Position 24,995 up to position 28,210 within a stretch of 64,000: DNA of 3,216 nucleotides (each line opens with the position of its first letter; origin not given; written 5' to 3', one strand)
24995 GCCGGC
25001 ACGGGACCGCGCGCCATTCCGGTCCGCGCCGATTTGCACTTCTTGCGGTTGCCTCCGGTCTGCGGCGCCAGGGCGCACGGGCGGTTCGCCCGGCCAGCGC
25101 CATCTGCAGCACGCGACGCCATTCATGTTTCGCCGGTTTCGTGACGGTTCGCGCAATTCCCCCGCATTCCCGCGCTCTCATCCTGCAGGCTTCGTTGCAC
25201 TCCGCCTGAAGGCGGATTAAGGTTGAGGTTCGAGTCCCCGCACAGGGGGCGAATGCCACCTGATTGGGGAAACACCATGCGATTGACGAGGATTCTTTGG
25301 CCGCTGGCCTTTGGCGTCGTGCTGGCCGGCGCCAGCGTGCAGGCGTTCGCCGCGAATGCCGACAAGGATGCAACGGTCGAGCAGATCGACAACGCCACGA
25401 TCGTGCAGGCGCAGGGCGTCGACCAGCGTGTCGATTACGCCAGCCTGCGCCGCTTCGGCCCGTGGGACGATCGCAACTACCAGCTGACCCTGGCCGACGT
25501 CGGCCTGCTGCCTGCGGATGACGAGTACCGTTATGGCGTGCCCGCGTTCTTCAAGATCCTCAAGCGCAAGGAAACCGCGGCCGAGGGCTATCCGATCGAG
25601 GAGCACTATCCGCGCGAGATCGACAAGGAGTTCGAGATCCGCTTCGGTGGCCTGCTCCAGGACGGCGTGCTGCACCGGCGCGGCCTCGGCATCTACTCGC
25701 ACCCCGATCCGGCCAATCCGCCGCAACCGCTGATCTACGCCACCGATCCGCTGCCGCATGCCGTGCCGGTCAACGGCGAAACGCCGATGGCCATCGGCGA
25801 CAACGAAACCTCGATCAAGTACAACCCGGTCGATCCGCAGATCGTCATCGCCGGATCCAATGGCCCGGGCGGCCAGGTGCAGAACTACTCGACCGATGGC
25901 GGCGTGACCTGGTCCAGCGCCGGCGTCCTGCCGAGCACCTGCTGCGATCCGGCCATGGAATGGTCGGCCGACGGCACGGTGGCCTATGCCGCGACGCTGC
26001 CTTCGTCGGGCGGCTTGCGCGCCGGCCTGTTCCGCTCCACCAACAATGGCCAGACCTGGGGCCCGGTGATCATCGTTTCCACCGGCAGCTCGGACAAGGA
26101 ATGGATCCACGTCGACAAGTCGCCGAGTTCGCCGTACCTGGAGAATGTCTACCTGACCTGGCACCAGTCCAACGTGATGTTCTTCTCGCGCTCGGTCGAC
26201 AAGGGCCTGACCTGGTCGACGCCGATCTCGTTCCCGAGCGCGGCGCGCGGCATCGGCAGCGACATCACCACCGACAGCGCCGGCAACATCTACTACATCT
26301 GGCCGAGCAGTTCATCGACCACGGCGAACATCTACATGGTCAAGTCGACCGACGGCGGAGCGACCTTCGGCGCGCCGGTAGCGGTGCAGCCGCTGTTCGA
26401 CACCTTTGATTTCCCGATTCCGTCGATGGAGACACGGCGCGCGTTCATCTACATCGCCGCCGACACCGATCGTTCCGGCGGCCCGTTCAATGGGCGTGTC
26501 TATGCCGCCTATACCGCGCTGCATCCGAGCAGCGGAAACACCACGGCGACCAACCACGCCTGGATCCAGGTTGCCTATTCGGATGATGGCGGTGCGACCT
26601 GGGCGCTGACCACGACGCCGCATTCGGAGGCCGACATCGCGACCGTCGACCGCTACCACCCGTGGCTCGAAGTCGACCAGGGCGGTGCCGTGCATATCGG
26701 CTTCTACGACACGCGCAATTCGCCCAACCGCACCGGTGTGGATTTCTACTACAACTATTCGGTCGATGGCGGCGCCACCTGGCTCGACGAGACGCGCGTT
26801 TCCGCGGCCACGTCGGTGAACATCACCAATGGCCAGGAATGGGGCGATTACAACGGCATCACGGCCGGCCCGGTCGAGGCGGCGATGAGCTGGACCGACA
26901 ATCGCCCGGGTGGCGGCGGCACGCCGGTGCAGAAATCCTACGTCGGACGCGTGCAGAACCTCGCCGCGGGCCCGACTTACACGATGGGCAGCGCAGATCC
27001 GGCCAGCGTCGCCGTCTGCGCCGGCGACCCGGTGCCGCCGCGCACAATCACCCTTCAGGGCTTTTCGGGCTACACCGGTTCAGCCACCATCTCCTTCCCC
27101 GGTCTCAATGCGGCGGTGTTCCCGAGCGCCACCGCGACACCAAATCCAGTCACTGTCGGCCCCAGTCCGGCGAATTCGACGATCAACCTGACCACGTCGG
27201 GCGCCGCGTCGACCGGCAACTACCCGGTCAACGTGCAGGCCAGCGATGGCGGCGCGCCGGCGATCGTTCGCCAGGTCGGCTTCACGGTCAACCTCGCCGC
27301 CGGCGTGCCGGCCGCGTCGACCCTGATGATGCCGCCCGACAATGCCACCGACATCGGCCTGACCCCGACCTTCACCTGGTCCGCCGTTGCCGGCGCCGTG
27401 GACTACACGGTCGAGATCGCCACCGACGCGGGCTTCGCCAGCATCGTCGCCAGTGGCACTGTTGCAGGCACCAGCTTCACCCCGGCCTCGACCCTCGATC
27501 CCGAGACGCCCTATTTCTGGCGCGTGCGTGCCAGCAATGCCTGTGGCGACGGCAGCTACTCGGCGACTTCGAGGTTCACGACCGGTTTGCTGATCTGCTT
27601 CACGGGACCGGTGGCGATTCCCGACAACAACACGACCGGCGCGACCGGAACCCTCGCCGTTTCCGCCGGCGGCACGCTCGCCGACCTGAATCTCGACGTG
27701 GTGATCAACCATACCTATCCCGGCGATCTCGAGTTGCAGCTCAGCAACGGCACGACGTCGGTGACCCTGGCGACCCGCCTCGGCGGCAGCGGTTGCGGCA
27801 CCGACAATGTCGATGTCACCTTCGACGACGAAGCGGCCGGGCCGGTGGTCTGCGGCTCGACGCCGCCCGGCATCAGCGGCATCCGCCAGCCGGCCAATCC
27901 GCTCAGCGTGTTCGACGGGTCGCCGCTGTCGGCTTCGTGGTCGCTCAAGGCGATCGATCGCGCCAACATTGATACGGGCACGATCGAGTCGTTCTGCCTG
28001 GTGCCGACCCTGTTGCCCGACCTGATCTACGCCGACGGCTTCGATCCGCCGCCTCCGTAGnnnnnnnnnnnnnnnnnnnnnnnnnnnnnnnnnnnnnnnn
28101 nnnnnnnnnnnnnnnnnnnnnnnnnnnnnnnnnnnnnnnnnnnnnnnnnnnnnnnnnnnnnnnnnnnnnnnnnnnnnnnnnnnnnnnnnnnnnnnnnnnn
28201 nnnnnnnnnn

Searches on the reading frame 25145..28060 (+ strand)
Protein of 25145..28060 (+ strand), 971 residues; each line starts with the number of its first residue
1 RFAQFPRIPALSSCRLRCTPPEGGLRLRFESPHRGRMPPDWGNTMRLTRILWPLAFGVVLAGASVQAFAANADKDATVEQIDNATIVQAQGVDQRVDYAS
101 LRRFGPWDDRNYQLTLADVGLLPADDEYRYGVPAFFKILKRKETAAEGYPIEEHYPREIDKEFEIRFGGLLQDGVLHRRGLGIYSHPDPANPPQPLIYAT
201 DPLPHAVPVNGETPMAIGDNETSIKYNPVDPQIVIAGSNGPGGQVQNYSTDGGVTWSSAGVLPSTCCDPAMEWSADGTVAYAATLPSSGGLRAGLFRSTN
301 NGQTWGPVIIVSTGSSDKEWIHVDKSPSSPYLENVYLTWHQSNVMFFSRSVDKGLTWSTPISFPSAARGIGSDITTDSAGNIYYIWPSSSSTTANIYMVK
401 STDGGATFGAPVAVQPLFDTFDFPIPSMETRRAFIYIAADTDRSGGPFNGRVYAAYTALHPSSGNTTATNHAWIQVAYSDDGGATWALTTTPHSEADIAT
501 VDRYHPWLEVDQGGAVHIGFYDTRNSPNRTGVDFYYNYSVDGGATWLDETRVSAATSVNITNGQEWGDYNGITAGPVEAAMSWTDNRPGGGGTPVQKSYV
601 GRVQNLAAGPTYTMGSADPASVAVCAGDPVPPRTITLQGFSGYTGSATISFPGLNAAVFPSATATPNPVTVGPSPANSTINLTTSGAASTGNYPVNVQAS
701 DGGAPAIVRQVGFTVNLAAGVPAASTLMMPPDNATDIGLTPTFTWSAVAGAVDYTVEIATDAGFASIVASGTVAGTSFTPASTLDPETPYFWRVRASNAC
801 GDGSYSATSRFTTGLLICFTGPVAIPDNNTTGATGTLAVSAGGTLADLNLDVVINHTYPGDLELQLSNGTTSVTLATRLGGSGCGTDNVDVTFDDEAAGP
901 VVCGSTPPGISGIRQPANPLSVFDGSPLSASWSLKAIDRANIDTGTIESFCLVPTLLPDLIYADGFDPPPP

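Call 60: search_protein_families(library=pfam, proteins=[window:25145-28060:+], max_evalue=0.00001)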
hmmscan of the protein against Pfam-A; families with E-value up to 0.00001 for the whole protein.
window:25145-28060:+ (971 aa): 2 families
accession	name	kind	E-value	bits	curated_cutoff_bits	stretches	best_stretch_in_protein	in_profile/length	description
PF13088.12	BNR_2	-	9.8e-09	35.4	31.4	0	393-552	79-201/277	BNR repeat-like domain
PF02012.26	BNR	-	2.4e-08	33.2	27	0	478-487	2-11/12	BNR/Asp-box repeat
